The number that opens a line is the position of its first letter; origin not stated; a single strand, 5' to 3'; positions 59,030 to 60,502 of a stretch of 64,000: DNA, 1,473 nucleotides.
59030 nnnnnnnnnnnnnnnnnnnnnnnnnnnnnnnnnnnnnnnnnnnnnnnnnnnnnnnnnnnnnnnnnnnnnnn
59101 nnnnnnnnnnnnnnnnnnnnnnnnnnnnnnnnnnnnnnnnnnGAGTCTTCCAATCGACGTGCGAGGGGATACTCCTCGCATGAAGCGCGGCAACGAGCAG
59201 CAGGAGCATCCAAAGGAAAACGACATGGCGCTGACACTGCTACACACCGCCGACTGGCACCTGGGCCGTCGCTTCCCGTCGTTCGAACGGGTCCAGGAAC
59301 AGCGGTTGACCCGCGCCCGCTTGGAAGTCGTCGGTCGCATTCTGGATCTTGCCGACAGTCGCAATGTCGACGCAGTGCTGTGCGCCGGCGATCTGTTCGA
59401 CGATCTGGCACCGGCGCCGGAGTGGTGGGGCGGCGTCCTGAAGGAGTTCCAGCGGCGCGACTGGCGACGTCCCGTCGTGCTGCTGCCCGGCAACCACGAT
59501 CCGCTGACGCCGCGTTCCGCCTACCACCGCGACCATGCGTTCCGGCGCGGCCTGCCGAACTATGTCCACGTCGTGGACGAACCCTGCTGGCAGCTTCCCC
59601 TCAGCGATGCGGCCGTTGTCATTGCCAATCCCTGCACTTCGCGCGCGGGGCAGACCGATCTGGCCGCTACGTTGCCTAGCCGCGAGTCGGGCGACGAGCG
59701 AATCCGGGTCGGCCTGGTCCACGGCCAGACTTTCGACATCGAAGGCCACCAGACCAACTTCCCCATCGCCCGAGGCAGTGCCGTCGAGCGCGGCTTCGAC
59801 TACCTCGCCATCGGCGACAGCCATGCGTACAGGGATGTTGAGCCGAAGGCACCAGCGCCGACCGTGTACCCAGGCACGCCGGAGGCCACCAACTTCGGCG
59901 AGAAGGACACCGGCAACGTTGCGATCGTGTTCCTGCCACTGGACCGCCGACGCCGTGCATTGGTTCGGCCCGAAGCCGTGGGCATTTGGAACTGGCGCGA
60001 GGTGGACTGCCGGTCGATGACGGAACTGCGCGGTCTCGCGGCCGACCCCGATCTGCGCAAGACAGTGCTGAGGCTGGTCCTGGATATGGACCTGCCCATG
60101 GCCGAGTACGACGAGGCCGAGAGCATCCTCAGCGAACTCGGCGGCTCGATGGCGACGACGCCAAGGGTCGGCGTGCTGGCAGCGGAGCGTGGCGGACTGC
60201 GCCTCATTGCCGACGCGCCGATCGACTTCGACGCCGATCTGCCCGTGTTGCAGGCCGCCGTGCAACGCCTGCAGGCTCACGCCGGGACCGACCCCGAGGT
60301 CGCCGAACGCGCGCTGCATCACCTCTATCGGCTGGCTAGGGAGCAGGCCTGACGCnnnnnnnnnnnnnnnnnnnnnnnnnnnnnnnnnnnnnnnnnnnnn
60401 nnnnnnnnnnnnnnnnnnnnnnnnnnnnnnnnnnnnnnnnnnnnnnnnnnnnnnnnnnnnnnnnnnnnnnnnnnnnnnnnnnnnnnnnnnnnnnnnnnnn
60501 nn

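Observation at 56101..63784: Co-directional SNF2 helicase, SbcD-like nuclease and hook-less SbcC-like ATPase module: candidate repair or defence system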

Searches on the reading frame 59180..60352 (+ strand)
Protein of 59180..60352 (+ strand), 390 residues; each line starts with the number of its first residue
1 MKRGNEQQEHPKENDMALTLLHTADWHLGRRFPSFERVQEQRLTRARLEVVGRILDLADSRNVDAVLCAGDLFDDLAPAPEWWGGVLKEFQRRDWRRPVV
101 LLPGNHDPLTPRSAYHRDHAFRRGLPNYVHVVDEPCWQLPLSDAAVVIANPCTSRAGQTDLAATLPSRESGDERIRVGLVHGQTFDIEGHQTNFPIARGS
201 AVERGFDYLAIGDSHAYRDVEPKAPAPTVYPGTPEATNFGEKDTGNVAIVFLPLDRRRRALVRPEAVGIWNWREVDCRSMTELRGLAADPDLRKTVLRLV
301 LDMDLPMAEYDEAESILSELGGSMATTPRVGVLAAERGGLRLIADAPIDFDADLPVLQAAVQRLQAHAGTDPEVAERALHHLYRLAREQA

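Call 8: search_protein_families(library=pfam, proteins=[window:59225-60352:+], max_evalue=0.01)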
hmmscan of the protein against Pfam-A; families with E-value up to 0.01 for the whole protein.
window:59225-60352:+ (375 aa): 2 families
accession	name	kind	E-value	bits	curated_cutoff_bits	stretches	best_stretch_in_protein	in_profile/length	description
PF00149.33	Metallophos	-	2.3e-12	48.2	21.5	1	4-182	2-133/191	Calcineurin-like phosphoesterase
PF12850.12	Metallophos_2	-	5.4e-06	26.9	27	1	32-228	12-144/154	Calcineurin-like phosphoesterase superfamily domain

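Call 9: search_protein_families(library=padloc, proteins=[window:59225-60352:+], max_evalue=0.01)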
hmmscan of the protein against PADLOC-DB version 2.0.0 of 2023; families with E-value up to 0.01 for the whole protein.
window:59225-60352:+ (375 aa): 0 families

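Call 10: search_protein_families(library=ncbifam, proteins=[window:59225-60352:+], max_evalue=0.01)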
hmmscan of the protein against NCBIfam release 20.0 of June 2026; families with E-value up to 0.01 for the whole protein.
window:59225-60352:+ (375 aa): 9 families
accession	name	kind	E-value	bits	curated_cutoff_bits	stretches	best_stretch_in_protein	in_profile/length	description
TIGR00619.1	sbcd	subfamily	3.3e-19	69.7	77.65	1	5-94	3-88/252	exonuclease subunit SbcD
NF008206.2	PRK10966.1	equivalog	5.4e-10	38.9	450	1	4-93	2-86/380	exonuclease subunit SbcD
NF041754.1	sbcd_Bac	equivalog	2.7e-08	33.5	750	1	5-93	3-87/390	exonuclease subunit SbcD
NF041031.1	Mre11_Sulfo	equivalog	1.9e-07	30.7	500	1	5-202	2-192/374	DNA double-strand break repair protein Mre11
NF041030.1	Mre11_Halo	equivalog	3.3e-06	26.5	550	1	5-245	4-229/361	DNA double-strand break repair protein Mre11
TIGR04123.1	P_estr_lig_assc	hypoth_equivalog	2.9e-05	23.5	150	1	5-94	23-113/207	ligase-associated DNA damage response endonuclease PdeM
NF041029.1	Mre11_Pyroc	equivalog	0.00013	20.9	600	1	6-95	4-89/438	DNA double-strand break repair protein Mre11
NF041753.2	sbcd_Staph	equivalog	0.0012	17.8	480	1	5-92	3-86/375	exonuclease subunit SbcD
TIGR00024.1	SbcD_rel_arch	hypoth_equivalog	0.0028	17.4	115.2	1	9-108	21-115/224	putative phosphoesterase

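Call 20: search_solved_structures(query=window:59225-60352:+, max_evalue=0.01)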
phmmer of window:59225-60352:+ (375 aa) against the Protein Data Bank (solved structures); distinct sequences matched with E-value up to 0.01: 15.
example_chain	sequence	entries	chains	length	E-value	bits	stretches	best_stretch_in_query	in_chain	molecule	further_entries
4o24_A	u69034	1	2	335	1.8e-12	49.9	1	3-92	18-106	Exonuclease, putative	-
2q8u_A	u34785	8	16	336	1.9e-12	49.9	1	3-92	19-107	Exonuclease, putative | Nuclease SbcCD subunit D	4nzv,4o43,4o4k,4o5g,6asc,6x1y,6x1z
3qg5_C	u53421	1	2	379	5.7e-12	48.3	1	4-92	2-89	Mre11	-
3thn_A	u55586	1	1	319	4.6e-11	45.3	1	4-92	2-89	Exonuclease, putative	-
3tho_B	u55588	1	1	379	7.9e-11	44.6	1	4-92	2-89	Exonuclease, putative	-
1ii7_A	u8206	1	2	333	2.6e-07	33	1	6-93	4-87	Mre11 nuclease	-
3dsc_A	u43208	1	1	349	3e-07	32.8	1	6-93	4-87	DNA double-strand break repair protein mre11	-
4lty_C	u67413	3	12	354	3.7e-07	32.5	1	4-96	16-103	Exonuclease subunit SbcD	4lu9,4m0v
6s6v_A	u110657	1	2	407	6.2e-07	31.7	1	4-95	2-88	Nuclease SbcCD subunit D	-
4hd0_A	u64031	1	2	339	1e-06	31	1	5-93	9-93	DNA double-strand break repair protein Mre11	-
3dsd_A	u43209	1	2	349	4.3e-06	29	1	6-92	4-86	DNA double-strand break repair protein mre11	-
7yzo_A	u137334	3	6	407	5.9e-06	28.5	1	4-94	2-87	Nuclease SbcCD subunit D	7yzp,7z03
6s85_A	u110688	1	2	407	7.3e-06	28.2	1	4-93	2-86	Nuclease SbcCD subunit D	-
1s8e_A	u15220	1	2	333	1.6e-05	27.1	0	6-68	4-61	exonuclease putative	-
7dog_A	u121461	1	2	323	0.0005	22.2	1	4-93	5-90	Nuclease SbcCD subunit D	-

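Call 25: list_cluster_members(proteins=[P0001, P0121, window:59180-60352:+])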
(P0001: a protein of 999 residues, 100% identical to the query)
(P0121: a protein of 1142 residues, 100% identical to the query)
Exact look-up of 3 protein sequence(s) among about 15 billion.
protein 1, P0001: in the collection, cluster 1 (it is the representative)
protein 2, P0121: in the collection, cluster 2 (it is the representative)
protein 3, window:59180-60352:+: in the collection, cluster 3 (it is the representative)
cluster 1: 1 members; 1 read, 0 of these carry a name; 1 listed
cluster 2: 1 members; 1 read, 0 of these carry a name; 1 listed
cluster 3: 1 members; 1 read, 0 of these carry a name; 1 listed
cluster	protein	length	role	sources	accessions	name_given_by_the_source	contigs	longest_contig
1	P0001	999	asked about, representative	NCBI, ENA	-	-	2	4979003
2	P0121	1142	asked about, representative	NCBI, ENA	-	-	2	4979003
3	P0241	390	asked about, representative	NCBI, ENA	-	-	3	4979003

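Call 44: find_related_loci(query=A2, collection=metagenome_contigs, flank=10000)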
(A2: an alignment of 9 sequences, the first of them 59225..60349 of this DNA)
Query A2 (375 aa) in metagenome_contigs; peptide patterns used: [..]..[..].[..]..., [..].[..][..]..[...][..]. (x = any residue, [..] = any of these).
600 stretches matched a pattern (row limit reached: there are more); 534 encode a relative of the query (tblastn E <= 1e-3); the best 80 are kept; 80 distinct loci.
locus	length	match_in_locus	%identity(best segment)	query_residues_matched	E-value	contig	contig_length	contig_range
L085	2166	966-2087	73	1-373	0e+0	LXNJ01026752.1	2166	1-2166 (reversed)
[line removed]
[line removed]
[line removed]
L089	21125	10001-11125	50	1-375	7e-114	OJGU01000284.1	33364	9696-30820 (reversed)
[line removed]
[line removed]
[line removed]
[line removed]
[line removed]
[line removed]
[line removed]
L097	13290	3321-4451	46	1-374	2e-87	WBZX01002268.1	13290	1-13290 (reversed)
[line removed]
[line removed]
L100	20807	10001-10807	30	5-286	8e-24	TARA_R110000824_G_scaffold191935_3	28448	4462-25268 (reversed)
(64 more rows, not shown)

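Call 55: search_protein_families(library=padloc, proteins=[L089:14559-18725:-, L090:7-5172:+, L092:5584-7623:-, L092:7601-9613:-, L091:14113-16425:+, L090:13867-15879:+, L088:5979-7811:+], max_evalue=1e-15)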
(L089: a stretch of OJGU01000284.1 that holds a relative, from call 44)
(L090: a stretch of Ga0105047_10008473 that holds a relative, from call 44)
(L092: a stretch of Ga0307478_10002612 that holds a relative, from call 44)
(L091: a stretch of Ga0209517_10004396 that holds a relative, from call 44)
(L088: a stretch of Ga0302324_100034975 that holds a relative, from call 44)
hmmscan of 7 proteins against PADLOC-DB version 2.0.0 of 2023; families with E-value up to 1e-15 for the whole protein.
L089:14559-18725:- (1388 aa): 6 families
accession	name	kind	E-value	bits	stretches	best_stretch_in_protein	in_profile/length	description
PDLC02164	Avs2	-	2.2e-259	862.2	2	3-1004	2-1000/1504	-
PDLC02162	Avs2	-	9e-159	528.9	1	5-1347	3-1344/1379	-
PDLC02161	Avs2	-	2.3e-133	444.5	1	5-973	1-968/1499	-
PDLC02163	Avs2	-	2.7e-113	377.9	2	177-979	235-1050/1576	-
PDLC02166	Avs2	-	1.1e-110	369.1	1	4-1002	4-981/1498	-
PDLC02165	Avs2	-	4.1e-108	360.8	1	171-979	32-852/1375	-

L090:7-5172:+ (1722 aa): 4 families
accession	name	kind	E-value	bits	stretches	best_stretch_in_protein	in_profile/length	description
PDLC05009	PDC-S37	-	0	1421.7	1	129-1717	7-1544/1550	-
PDLC02194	Hhe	-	4.8e-197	655.4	2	923-1489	1218-1781/1911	-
PDLC03920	MkoA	-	6.5e-25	85.6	0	1079-1346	789-1078/1112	-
PDLC03924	MkoC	-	1.7e-20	70.8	0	1160-1348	775-948/1136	-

L092:5584-7623:- (679 aa): 27 families (the best 25 are shown)
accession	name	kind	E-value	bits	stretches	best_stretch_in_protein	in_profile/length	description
PDLC00105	GajB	-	8e-204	677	1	14-679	8-648/649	UrvD helicase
PDLC00147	GajB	-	7.7e-178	591.3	1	14-678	3-635/637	UrvD helicase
PDLC00131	GajB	-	2.1e-109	365.3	1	17-664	6-640/647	UrvD helicase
PDLC00146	GajB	-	5.6e-91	304.3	2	196-664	204-656/663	UrvD helicase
PDLC00139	GajB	-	5.2e-86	287.3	1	40-679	22-643/644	UrvD helicase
PDLC00126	GajB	-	1.9e-66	223.1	2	43-323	23-304/606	UrvD helicase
PDLC00124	GajB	-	8.6e-56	187.8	2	43-134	23-113/738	UrvD helicase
PDLC00129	GajB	-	7.1e-53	178.1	1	57-327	30-308/594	UrvD helicase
PDLC00138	GajB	-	8.8e-47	158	1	43-325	7-301/581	UrvD helicase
PDLC00112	GajB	-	2.4e-33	113.6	1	41-315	7-282/581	UrvD helicase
PDLC00127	GajB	-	2.4e-33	113.5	1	44-323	12-284/594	UrvD helicase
PDLC00117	GajB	-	2e-30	103.9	1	47-322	22-296/604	UrvD helicase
PDLC00142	GajB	-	4.4e-29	99.3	1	56-324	20-294/583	UrvD helicase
PDLC00130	GajB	-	5.2e-28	95.6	1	50-328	13-290/589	UrvD helicase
PDLC00136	GajB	-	1e-26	91.9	1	45-324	10-285/570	UrvD helicase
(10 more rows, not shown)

L092:7601-9613:- (670 aa): 50 families (the best 25 are shown)
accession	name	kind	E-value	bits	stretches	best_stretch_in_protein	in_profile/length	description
PDLC00099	GajA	-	1.3e-198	659.9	1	1-658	2-621/626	AAA ATPase domain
PDLC00080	GajA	-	8.1e-186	617.4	1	1-656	2-620/622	AAA ATPase domain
PDLC00096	GajA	-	1.2e-158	527.7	1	1-657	2-615/630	AAA ATPase domain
PDLC00091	GajA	-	8.9e-107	356.4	1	1-657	2-622/627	AAA ATPase domain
PDLC00071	GajA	-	6.3e-95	317.2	1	1-535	2-499/588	AAA ATPase domain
PDLC00064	GajA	-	2e-70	236.1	1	209-537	39-369/464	AAA ATPase domain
PDLC00073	GajA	-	7.7e-69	231.2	1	1-532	2-508/589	AAA ATPase domain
PDLC00070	GajA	-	3.4e-68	228.7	1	1-655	2-592/596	AAA ATPase domain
PDLC00069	GajA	-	4.3e-68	228.3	1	133-655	159-684/687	AAA ATPase domain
PDLC00083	GajA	-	2.8e-67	225.5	1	1-466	2-478/639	AAA ATPase domain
PDLC00101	GajA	-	3.1e-57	192.8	1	1-462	2-437/632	AAA ATPase domain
PDLC00072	GajA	-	3.3e-52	175.9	1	211-632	254-662/709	AAA ATPase domain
PDLC00077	GajA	-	3.5e-49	165.9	1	152-462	196-499/616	AAA ATPase domain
PDLC00092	GajA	-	9.7e-46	154.5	1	152-465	174-474/604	AAA ATPase domain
PDLC00100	GajA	-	2.4e-36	123.6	0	1-179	2-167/619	AAA ATPase domain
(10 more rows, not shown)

L091:14113-16425:+ (771 aa): 0 families

L090:13867-15879:+ (671 aa): 0 families

L088:5979-7811:+ (611 aa): 0 families

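Call 64: search_dna_similar(query=window:59225-60349:+, collection=plasmids, mode=protein, max_evalue=1e-10, max_rows=15)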
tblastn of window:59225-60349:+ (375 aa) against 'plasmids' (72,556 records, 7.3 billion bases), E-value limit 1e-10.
Records with a match: 171; places in all: 171; records where one place covers at least 80% of the query: 10.
Best place of each record, by identity: <60% 171.
By first word of the organism name: Rhizobium 66; Pseudosulfitobacter 43; Phaeobacter 13; Sphingobium 8; Paracoccus 5; Sphingomonas 5; Thioclava 3; Rhizorhabdus 2; Novosphingobium 2; Agrobacterium 2; and 20 more.
By predicted mobility (MOB-suite, as given by PLSDB): non-mobilizable 81; conjugative 77; mobilizable 13.
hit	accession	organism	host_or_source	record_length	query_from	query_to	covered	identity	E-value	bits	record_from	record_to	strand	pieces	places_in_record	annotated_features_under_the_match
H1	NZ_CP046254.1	Sphingobium sp. CAP-1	cell culture,activated sludge of ...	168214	2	368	98%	28.6%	7e-19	96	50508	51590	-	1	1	DNA repair exonuclease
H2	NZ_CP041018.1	Sphingobium fuliginis ATCC 27551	cell culture,Water of rice field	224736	2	368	98%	28.6%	8e-19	96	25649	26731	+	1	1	DNA repair exonuclease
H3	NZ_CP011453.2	Croceibacterium atlanticum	cell culture,North Atlantic Rise ...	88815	3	375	99%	28.0%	2e-15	85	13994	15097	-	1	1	DNA repair exonuclease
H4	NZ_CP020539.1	Sphingobium herbicidovorans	cell culture,soil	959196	2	368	98%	28.3%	1e-18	95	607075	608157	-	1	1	DNA repair exonuclease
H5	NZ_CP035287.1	Paracoccus versutus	whole organism,soil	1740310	3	368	98%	28.3%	1e-20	101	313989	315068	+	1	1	none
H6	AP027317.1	Sphingobium sp. TomMM15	-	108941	2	368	98%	28.1%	6e-19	96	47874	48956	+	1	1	metallophosphatase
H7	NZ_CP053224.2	Sphingobium sp. RSMS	whole organism,Storage tank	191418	2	368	98%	28.1%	1e-18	95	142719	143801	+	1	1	DNA repair exonuclease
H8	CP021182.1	Rhizorhabdus wittichii DC-6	activated sludge of a wastewater ...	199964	2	368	98%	28.1%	1e-18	95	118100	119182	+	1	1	metallophosphoesterase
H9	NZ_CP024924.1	Sphingomonas psychrotolerans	Leontopodium alpinum,cell,Tianshan ...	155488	3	368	98%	27.2%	1e-14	83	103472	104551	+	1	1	DNA repair exonuclease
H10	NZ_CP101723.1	Sphingomonas sp. NY01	mango,whole organism,commercial mango ...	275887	3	368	98%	26.4%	1e-15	86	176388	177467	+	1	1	DNA repair exonuclease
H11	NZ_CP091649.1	Burkholderia aenigmatica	-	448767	3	281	74%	33.0%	1e-26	119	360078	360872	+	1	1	DNA repair exonuclease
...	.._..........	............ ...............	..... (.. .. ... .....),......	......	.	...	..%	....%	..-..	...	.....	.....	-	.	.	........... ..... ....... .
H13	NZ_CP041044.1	Paracoccus sp. AK26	pure culture,Hexachlorocyclohexane ...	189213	5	294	77%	30.9%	3e-21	102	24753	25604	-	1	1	DNA repair exonuclease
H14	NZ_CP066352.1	Bradyrhizobium japonicum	Glycine max,DNA isolated from pure ...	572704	3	293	78%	30.5%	2e-24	112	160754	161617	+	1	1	DNA repair exonuclease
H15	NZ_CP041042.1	Paracoccus sp. AK26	pure culture,Hexachlorocyclohexane ...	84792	5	294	77%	30.2%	5e-21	102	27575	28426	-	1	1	DNA repair exonuclease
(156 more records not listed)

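Call 65: search_dna_similar(query=window:59225-60349:+, collection=phages, mode=protein, max_evalue=1e-10, max_rows=10)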
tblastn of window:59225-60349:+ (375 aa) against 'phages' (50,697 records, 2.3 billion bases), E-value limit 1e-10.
Records with a match: 2; places in all: 2; records where one place covers at least 80% of the query: 0.
Best place of each record, by identity: <60% 2.
By first word of the organism name: Bacteriophage 1; Listeria 1.
By host as written in the record: - 1; Listeria monocytogenes 1.
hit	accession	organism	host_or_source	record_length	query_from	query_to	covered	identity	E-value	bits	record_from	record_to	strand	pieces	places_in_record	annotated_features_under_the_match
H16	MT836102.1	Bacteriophage sp.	human fecal samples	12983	5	254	67%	28.7%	9e-14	79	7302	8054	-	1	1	record has no annotation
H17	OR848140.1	Listeria phage LM 4-14-1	Listeria monocytogenes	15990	1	263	70%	24.2%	7e-14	79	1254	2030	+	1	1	record has no annotation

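Call 66: get_annotated_region(hit=H1, flank=9000)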
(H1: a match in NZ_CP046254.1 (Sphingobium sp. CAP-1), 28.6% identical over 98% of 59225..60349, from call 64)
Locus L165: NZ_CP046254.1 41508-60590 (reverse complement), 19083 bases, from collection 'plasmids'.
description: Sphingobium sp. CAP-1 plasmid p1, complete sequence
organism: Sphingobium sp. CAP-1 (NCBI taxid 2676077)
taxonomy: Bacteria; Pseudomonadota; Alphaproteobacteria; Sphingomonadales; Sphingomonadaceae; Sphingobium; Sphingobium sp. CAP-1
host: -; source: cell culture,activated sludge of wastewater treatment plants; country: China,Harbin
typing (MOB-suite, as given by PLSDB): conjugative; replicon rep_cluster_647; relaxase MOBP; mating-pair formation MPF_T
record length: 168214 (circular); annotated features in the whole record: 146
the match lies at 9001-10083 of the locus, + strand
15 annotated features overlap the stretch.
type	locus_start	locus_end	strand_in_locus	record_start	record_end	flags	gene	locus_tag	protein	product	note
CDS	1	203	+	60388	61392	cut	virB11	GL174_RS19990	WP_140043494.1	P-type DNA transfer ATPase VirB11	GO:0044097 - secretion by the type IV secretion system [Evidence IEA]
CDS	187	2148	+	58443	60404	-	-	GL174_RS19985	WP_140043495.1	type IV secretory system conjugative DNA transfer family protein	-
CDS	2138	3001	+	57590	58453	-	-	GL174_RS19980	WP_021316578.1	LPD7 domain-containing protein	-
CDS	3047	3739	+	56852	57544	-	-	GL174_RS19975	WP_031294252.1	HEPN domain-containing protein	-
CDS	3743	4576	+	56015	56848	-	-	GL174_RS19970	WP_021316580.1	DUF3883 domain-containing protein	-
CDS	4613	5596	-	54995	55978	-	-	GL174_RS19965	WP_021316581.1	WYL domain-containing protein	-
CDS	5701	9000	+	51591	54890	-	-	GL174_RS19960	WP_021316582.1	TM0106 family RecB-like putative nuclease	-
CDS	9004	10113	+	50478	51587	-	-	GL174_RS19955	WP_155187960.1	DNA repair exonuclease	-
CDS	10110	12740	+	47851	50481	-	-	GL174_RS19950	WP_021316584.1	AAA family ATPase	GO:0006302 - double-strand break repair [Evidence IEA]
CDS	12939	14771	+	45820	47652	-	-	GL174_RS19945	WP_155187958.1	site-specific DNA-methyltransferase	GO:0009307 - DNA restriction-modification system [Evidence IEA]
CDS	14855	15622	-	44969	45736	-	istB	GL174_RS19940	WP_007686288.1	IS21-like element ISSsp5 family helper ATPase IstB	-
CDS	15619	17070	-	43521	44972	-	istA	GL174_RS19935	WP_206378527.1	IS21 family transposase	-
CDS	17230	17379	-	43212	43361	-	-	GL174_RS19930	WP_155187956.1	hypothetical protein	-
CDS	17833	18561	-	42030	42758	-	istB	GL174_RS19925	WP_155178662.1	IS21-like element helper ATPase IstB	-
CDS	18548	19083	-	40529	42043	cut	istA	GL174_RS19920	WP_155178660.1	IS21 family transposase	-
